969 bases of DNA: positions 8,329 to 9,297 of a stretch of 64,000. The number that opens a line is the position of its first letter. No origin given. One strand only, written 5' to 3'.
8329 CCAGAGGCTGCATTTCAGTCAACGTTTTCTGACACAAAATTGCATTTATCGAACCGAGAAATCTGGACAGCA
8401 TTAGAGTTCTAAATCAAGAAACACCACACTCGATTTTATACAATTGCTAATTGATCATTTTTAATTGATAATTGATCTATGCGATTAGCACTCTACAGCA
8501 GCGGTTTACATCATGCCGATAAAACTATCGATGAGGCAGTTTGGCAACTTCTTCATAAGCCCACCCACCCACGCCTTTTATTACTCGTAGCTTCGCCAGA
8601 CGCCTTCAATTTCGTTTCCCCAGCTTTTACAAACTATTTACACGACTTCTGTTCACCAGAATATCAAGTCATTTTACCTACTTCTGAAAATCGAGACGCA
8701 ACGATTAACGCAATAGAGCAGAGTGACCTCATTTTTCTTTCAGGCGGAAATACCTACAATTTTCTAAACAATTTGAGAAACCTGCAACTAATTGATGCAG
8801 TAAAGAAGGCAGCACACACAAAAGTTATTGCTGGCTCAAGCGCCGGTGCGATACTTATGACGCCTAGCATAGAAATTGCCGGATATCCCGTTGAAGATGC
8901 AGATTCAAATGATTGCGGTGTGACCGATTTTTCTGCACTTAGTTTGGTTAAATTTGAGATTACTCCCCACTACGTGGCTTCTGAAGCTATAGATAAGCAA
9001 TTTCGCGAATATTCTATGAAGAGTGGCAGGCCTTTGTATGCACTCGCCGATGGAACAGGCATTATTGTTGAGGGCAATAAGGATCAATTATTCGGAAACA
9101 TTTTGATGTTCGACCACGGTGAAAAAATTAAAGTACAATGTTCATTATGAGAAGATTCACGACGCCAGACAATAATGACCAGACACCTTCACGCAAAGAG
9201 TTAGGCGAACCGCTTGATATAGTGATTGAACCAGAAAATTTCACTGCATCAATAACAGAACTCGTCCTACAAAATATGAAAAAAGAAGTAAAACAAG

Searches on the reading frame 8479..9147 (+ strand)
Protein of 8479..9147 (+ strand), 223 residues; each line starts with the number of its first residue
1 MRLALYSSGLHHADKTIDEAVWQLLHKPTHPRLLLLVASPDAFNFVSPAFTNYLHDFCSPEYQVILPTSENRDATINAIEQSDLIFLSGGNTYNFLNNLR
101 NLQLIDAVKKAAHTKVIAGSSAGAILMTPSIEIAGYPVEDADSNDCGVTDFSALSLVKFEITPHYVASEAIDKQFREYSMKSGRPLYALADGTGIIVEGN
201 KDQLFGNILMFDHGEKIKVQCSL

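Call 11: search_protein_families(library=pfam, proteins=[window:8479-9147:+], max_evalue=10)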
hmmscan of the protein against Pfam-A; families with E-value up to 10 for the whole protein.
window:8479-9147:+ (223 aa): 3 families
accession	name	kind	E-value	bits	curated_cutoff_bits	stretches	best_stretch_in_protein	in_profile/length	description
PF03575.23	Peptidase_S51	-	1.9e-24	86.9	23.9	1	15-201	16-202/206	Peptidase family S51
PF13460.12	NAD_binding_10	-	0.078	13.3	27.2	1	60-124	39-101/184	NAD(P)H-binding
PF01551.29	Peptidase_M23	-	0.14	12.8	28.7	1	178-217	8-45/96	Peptidase family M23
